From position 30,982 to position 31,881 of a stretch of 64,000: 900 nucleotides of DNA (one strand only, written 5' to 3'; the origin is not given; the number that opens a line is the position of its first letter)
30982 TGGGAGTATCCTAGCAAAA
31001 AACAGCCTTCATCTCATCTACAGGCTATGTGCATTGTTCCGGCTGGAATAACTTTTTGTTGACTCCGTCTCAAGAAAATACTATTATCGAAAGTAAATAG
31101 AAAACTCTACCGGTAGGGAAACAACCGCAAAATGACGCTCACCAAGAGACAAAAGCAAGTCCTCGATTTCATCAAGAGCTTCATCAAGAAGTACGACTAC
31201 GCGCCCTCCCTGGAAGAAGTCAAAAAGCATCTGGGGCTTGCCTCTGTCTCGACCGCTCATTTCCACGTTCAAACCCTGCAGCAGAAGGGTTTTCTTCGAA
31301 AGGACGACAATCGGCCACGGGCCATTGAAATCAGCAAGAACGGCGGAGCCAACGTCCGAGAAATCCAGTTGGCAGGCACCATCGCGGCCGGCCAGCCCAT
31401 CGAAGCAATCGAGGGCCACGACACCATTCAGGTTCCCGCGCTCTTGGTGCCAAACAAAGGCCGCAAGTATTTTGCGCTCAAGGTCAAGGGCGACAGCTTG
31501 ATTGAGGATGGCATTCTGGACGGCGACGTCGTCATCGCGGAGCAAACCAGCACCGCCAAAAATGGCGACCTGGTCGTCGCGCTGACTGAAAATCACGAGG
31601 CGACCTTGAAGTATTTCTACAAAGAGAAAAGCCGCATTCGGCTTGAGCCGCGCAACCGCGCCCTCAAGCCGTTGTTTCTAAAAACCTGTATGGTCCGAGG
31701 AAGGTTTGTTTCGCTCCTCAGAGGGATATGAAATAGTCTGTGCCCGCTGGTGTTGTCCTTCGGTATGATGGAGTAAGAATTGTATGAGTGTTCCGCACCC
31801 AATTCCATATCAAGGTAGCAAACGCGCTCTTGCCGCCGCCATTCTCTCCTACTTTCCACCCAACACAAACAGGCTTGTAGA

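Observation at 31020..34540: Lower-GC islet: lexA, Dam-type MTase, HNH nuclease, zinc-ribbon protein and Gp37/Gp68-like three-Cys protein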

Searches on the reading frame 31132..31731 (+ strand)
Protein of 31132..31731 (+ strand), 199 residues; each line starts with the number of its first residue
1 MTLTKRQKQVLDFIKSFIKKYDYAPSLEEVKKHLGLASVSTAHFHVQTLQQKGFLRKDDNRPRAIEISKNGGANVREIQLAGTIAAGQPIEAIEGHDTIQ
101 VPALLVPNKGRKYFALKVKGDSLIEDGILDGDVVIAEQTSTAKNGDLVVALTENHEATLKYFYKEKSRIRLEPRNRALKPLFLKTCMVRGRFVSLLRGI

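Call 3: search_protein_families(library=pfam, proteins=[window:31132-31731:+], max_evalue=0.01)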
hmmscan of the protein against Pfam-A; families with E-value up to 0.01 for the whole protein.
window:31132-31731:+ (199 aa): 3 families
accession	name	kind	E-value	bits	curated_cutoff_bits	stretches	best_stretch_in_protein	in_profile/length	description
PF00717.28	Peptidase_S24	-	1.4e-25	89.7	23.3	1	81-192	3-115/116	Peptidase S24-like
PF01726.22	LexA_DNA_bind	-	7.3e-20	71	23.7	1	2-64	3-65/65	LexA DNA binding domain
PF09339.16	HTH_IclR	-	0.00077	19.6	22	1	26-59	20-52/52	IclR helix-turn-helix domain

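Call 4: search_protein_families(library=padloc, proteins=[window:31132-31731:+], max_evalue=0.01)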
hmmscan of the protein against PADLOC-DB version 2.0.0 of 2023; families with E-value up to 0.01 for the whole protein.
window:31132-31731:+ (199 aa): 2 families
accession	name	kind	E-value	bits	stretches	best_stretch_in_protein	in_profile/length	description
PDLC01853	CARF3--CARF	-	0.00032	18.4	1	2-60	135-189/209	-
PDLC01438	Csa3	-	0.0014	16.7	1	10-127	153-260/305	"CAS-I,CAS-II,CAS-III,CAS-IV,CAS-V,CAS-VI; associated_signaling"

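Call 5: search_protein_families(library=ncbifam, proteins=[window:31132-31731:+], max_evalue=0.01)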
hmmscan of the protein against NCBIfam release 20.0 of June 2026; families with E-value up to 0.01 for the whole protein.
window:31132-31731:+ (199 aa): 3 families
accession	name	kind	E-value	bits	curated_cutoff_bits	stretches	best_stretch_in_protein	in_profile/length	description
TIGR00498.1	lexA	equivalog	8.5e-54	182.2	110.95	1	2-198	3-201/203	transcriptional repressor LexA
NF007621.2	PRK10276.1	subfamily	1.8e-12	47.3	110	1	97-184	14-99/115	translesion error-prone DNA polymerase V autoproteolytic subunit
TIGR03342.1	dsrC_tusE_dsvC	subfamily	0.0082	16.5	53.5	0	2-36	37-71/108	TusE/DsrC/DsvC family sulfur relay protein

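Call 10: find_encoding_contigs(protein=window:31132-31731:+, flank=10000, max_places=10)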
Protein window:31132-31731:+ (199 aa): no gene with exactly this product is on record in the collection.

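Call 21: find_related_loci(query=window:31132-31731:+, collection=genome_contigs, flank=10000)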
Query window:31132-31731:+ (199 aa) in genome_contigs; peptide patterns used: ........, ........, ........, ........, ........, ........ (x = any residue, [..] = any of these).
600 stretches matched a pattern (row limit reached: there are more); 275 encode a relative of the query (tblastn E <= 1e-3); the best 80 are kept; 80 distinct loci.
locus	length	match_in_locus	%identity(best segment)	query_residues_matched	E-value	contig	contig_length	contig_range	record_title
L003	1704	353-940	88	3-198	5e-126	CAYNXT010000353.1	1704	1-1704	MAG TPA_asm: uncultured Planctomycetales bacterium isolate ERP125453_co1_54 genome assembly, contig: NODE_116619_length_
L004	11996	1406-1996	87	1-197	5e-117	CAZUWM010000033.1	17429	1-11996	MAG TPA_asm: uncultured Planctomycetales bacterium isolate ERP125453_co1_95 genome assembly, contig: NODE_3303_length_17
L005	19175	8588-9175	87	3-198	5e-116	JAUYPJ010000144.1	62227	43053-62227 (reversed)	MAG: Candidatus Omnitrophota bacterium isolate C4_metabat.bin.25 C4_k141_253422, whole genome shotgun sequence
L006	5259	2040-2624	60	3-198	2e-77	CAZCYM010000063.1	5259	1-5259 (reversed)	MAG TPA_asm: uncultured Candidatus Saccharibacteria bacterium isolate binchicken_co38_519 genome assembly, contig: NODE_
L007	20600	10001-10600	41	3-197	5e-43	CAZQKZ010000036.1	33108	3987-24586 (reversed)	MAG TPA_asm: uncultured Leptospiraceae bacterium isolate SRP290908_co2_394 genome assembly, contig: NODE_1593_length_331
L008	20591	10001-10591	40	3-199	6e-41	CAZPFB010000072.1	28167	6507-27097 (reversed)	MAG TPA_asm: uncultured Leptospiraceae bacterium isolate SRP323723_co1_118 genome assembly, contig: NODE_1348_length_281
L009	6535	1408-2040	34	3-199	3e-40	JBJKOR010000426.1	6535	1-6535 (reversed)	MAG: Anaerolineales bacterium isolate Bin_10 S1Ck127_794775_flag_0_multi_6.0206_len_6535, whole genome shotgun sequence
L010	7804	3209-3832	36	3-197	3e-39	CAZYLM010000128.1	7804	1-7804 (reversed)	MAG TPA_asm: uncultured Anaerolinea sp. isolate binchicken_co118_96 genome assembly, contig: NODE_11900_length_7804_cov_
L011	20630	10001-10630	33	3-197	9e-39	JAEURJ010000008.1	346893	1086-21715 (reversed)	MAG: Anaerolineales bacterium isolate new MAG-274 k141_4308241, whole genome shotgun sequence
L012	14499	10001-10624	35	3-197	7e-39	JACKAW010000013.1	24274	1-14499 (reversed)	MAG: Anaerolineales bacterium isolate HK-STAS-CHLO-5 HK-STAS-CHLO-5_13, whole genome shotgun sequence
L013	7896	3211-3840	33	3-197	1e-38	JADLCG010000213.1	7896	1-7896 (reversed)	MAG: Anaerolineales bacterium isolate SJ217 c_000000699328, whole genome shotgun sequence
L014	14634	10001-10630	33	3-197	4e-38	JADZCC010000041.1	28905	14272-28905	MAG: Anaerolineales bacterium isolate SJ708 c_000000488078, whole genome shotgun sequence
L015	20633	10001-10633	33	3-199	8e-38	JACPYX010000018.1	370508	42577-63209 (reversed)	MAG: Chloroflexi bacterium isolate NC_groundwater_874_Pr1_S2p5_53_73 Montesol18_S2p5_coassembly_scaffold_1090179, whole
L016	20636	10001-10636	34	3-199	6e-38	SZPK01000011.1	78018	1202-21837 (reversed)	Chloroflexi bacterium CFX2 ZYPT4scaffold_161, whole genome shotgun sequence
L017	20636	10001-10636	33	3-199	9e-38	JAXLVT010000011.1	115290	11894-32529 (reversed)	MAG: Anaerolineales bacterium isolate STL-CHL4 C4.48.fa-11, whole genome shotgun sequence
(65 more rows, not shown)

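Call 26: search_protein_families(library=padloc, proteins=[L005:9239-10102:+, L005:10408-11430:+, L005:11466-12263:+, L005:12276-13070:+, L005:13292-14614:+, L005:14614-15522:+], max_evalue=0.01)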
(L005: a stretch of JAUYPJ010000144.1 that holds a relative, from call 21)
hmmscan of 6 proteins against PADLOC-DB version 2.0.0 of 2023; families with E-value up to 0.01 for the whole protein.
L005:9239-10102:+ (287 aa): 25 families
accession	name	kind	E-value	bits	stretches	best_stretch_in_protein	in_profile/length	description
PDLC02614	DrmC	-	6.6e-12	43.5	1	15-139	25-144/153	DrmC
PDLC02599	DrmC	-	1.6e-11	41.8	1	6-135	4-125/387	DrmC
PDLC02585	DrmC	-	2.7e-11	41.5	1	10-144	104-243/253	DrmC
PDLC02606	DrmC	-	1.9e-09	35.6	1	10-144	33-172/182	DrmC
PDLC02595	DrmC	-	2e-09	35.6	1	91-139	206-252/269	DrmC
PDLC02588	DrmC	-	1.5e-08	32.6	1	93-147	191-245/256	DrmC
PDLC02587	DrmC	-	2.2e-08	31.4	1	94-141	204-251/267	DrmC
PDLC02602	DrmC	-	6e-08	30.1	1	90-143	193-246/381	DrmC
PDLC02597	DrmC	-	1.2e-07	29.9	1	94-144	184-234/242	DrmC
PDLC03829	ZacB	-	2.9e-07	27.7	1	11-202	219-408/586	-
PDLC02607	DrmC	-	4.7e-07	27.4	1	85-139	193-247/265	DrmC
PDLC02616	DrmC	-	1.8e-06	25.7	1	94-139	164-209/224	DrmC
PDLC03922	MkoB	-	6.4e-06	23.7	1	14-163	314-460/610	-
PDLC02605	DrmC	-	1.1e-05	23.2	1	95-142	209-256/270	DrmC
PDLC02589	DrmC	-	4e-05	20.9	1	94-144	203-252/264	DrmC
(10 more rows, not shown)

L005:10408-11430:+ (340 aa): 0 families

L005:11466-12263:+ (265 aa): 6 families
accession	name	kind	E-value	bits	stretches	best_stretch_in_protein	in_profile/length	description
PDLC04635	PDC-M41A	-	9.8e-26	89.3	1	17-222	9-241/298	-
PDLC04636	PDC-M41A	-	4e-20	70.7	1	17-186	7-191/281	-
PDLC04637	PDC-M41A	-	1.8e-07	28.8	1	79-182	18-125/226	-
PDLC04568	PDC-M30A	-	2.3e-06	25.2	1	42-159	38-173/368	-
PDLC04638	PDC-M41A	-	1.1e-05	23.2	1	16-169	11-168/275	-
PDLC04566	PDC-M30A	-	0.00018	18.7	0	26-97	24-102/372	-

L005:12276-13070:+ (264 aa): 2 families
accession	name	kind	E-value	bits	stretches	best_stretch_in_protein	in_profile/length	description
PDLC04639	PDC-M41B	-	4.2e-102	338.6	1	6-259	3-235/241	-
PDLC04569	PDC-M30B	-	1.4e-98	327.3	1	6-259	3-235/241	-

L005:13292-14614:+ (440 aa): 0 families

L005:14614-15522:+ (302 aa): 0 families

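Call 27: search_protein_families(library=pfam, proteins=[L005:9239-10102:+, L005:10408-11430:+, L005:11466-12263:+, L005:10117-10407:+, L005:13292-14614:+, L005:14614-15522:+, L005:8115-8477:+, L005:7506-8069:+], max_evalue=0.01)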
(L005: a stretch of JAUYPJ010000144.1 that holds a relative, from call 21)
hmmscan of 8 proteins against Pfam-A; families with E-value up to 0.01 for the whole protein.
L005:9239-10102:+ (287 aa): 3 families
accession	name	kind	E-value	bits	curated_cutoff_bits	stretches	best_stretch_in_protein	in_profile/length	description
PF13091.12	PLDc_2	-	1e-10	42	27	1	19-142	4-128/132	PLD-like domain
PF00614.28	PLDc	-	0.0032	17.9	21.9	1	94-116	4-26/28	Phospholipase D Active site motif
PF09565.16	RE_NgoFVII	-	0.0042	16.8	23.8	1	81-142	76-145/162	NgoFVII restriction endonuclease N-terminal PLD domain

L005:10408-11430:+ (340 aa): 1 family
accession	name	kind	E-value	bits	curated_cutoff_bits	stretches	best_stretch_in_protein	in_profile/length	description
PF13676.11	TIR_2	-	0.00038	21.4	28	1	8-108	1-99/122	TIR domain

L005:11466-12263:+ (265 aa): 0 families

L005:10117-10407:+ (96 aa): 1 family
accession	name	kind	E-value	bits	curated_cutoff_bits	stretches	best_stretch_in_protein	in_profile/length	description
PF19817.4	DUF6300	-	0.0031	18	27.8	1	11-77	11-74/110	Family of unknown function (DUF6300)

L005:13292-14614:+ (440 aa): 1 family
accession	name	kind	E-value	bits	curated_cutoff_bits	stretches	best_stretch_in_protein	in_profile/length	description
PF09952.14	AbiEi_2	-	1.6e-08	35.4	21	1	289-434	1-138/143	Transcriptional regulator, AbiEi antitoxin, Type IV TA system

L005:14614-15522:+ (302 aa): 0 families

L005:8115-8477:+ (120 aa): 1 family
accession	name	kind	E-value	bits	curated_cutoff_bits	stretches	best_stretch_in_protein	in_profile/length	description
PF01883.24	FeS_assembly_P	-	6.7e-16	58.8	23.5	1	5-81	1-72/73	Iron-sulfur cluster assembly protein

L005:7506-8069:+ (187 aa): 1 family
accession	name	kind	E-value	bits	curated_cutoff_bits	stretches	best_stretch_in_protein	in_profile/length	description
PF01592.21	NifU_N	-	1.2e-24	87.3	22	1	33-151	2-126/127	NifU-like N terminal domain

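Call 28: search_protein_families(library=ncbifam, proteins=[L005:9239-10102:+, L005:10408-11430:+, L005:11466-12263:+, L005:10117-10407:+, L005:13292-14614:+, L005:14614-15522:+], max_evalue=0.01)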
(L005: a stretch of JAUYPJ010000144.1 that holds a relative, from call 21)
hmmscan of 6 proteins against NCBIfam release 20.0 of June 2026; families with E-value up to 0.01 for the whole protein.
L005:9239-10102:+ (287 aa): 2 families
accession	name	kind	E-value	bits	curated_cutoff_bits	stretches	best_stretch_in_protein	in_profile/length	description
NF038319.1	DISARM_DrmC_I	equivalog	3.1e-13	49.8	133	1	10-143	93-232/236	DISARM system phospholipase D-like protein DrmC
NF008427.0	PRK11263.1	equivalog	0.0018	17.4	281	1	94-143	288-337/409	cardiolipin synthase ClsB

L005:10408-11430:+ (340 aa): 0 families

L005:11466-12263:+ (265 aa): 1 family
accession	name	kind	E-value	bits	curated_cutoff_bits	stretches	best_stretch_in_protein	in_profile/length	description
TIGR04474.1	tcm_partner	subfamily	1.5e-41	143.1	53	1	19-254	2-261/263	three-Cys-motif partner protein TcmP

L005:10117-10407:+ (96 aa): 0 families

L005:13292-14614:+ (440 aa): 0 families

L005:14614-15522:+ (302 aa): 0 families

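Call 38: find_related_loci(query=window:31132-31731:+, collection=metagenome_contigs, flank=8000)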
Query window:31132-31731:+ (199 aa) in metagenome_contigs; peptide patterns used: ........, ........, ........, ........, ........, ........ (x = any residue, [..] = any of these).
600 stretches matched a pattern (row limit reached: there are more); 411 encode a relative of the query (tblastn E <= 1e-3); the best 80 are kept; 80 distinct loci.
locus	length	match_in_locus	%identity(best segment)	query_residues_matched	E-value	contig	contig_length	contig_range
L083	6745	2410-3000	92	3-199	1e-122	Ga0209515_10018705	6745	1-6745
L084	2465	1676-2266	91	3-199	1e-127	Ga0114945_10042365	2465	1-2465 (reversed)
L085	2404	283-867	90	3-197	4e-125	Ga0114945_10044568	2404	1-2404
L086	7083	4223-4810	89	3-198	2e-118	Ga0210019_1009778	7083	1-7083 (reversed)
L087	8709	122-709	88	3-198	1e-117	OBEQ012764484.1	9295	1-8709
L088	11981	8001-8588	88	3-198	2e-117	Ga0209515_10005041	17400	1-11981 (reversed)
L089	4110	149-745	87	1-199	5e-118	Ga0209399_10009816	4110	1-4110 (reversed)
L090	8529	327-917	88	3-199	1e-116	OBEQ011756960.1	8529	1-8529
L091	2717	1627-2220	86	1-198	1e-120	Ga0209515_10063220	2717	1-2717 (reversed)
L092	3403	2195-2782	87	3-198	1e-118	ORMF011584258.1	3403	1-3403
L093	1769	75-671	84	1-199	6e-122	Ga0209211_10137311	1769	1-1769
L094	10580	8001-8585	85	3-197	2e-112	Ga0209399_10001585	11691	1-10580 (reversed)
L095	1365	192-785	85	1-198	4e-121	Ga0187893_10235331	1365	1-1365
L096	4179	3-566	88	11-198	2e-112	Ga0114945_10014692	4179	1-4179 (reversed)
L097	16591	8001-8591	80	3-199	1e-105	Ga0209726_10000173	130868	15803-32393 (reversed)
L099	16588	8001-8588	58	3-197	1e-79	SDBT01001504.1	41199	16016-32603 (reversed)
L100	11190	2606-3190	54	2-197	2e-69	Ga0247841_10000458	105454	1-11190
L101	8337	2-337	85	87-198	2e-62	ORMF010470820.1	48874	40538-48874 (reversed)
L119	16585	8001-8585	89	3-197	3e-117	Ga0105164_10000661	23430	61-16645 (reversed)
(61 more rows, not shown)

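Call 42: search_protein_families(library=pfam, proteins=[L119:8598-9722:+, L119:9726-10724:+, L086:5765-6778:+, L088:8681-9403:+, L088:9450-9740:+, L087:3557-4423:+, L097:8650-10809:+, L097:10793-11887:+, L097:12273-14585:+, L097:14591-15415:+], max_evalue=0.01)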
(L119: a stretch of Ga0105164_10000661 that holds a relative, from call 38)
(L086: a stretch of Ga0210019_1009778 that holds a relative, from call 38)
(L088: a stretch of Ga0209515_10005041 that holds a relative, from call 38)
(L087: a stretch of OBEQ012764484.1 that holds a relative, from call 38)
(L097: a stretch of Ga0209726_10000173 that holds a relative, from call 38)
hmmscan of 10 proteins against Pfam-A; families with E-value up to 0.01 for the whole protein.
L119:8598-9722:+ (374 aa): 1 family
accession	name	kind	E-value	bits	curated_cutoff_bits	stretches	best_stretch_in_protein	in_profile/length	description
PF01555.25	N6_N4_Mtase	-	1.7e-37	130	26.7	1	46-297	1-217/221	DNA methylase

L119:9726-10724:+ (332 aa): 2 families
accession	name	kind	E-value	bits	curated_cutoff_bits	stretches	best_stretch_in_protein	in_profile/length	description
PF20296.3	MTaX1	-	7.2e-24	84.9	25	1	49-154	3-110/111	Methylase-associated X1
PF13391.12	HNH_2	-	8.9e-11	41.9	21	1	223-272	1-66/66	HNH endonuclease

L086:5765-6778:+ (337 aa): 1 family
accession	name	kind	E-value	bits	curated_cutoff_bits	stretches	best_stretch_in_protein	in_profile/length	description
PF02086.21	MethyltransfD12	-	4.4e-18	66.4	22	2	8-78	1-71/253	D12 class N6 adenine-specific DNA methyltransferase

L088:8681-9403:+ (240 aa): 3 families
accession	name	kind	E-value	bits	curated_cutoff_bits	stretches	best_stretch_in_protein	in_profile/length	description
PF06044.18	DpnI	-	2.4e-55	187.4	26.7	1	1-178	1-179/183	Dam-replacing family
PF17726.7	DpnI_C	-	4.4e-05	24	23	1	186-223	2-39/70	Dam-replacing HTH domain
PF25164.1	CoiA_N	-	0.0067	16.4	26.3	0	49-67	13-31/50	Competence protein CoiA, N-terminal domain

L088:9450-9740:+ (96 aa): 1 family
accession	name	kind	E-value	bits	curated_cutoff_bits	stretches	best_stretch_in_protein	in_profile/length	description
PF18354.7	SH3_18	-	5.3e-08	33.1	25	1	7-72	9-73/85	CarS bacterial SH3 domain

L087:3557-4423:+ (288 aa): 0 families

L097:8650-10809:+ (719 aa): 2 families
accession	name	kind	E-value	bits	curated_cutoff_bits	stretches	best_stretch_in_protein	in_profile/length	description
PF01555.25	N6_N4_Mtase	-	0.00072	20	26.7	0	70-101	183-214/221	DNA methylase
PF06634.17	DUF1156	-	0.0011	19.5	24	1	16-51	11-45/73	Protein of unknown function (DUF1156)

L097:10793-11887:+ (364 aa): 0 families

L097:12273-14585:+ (770 aa): 3 families
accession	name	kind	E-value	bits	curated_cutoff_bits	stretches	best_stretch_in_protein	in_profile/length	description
PF07693.20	KAP_NTPase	-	1.2e-40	140.1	20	1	30-358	1-288/293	KAP family P-loop domain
PF13401.12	AAA_22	-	2.4e-05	25.1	27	0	192-255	50-111/130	AAA domain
PF20693.3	YobI-ATPase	-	0.0069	16.4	27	0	590-648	37-95/363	YobI-like P-loop NTPase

L097:14591-15415:+ (274 aa): 0 families
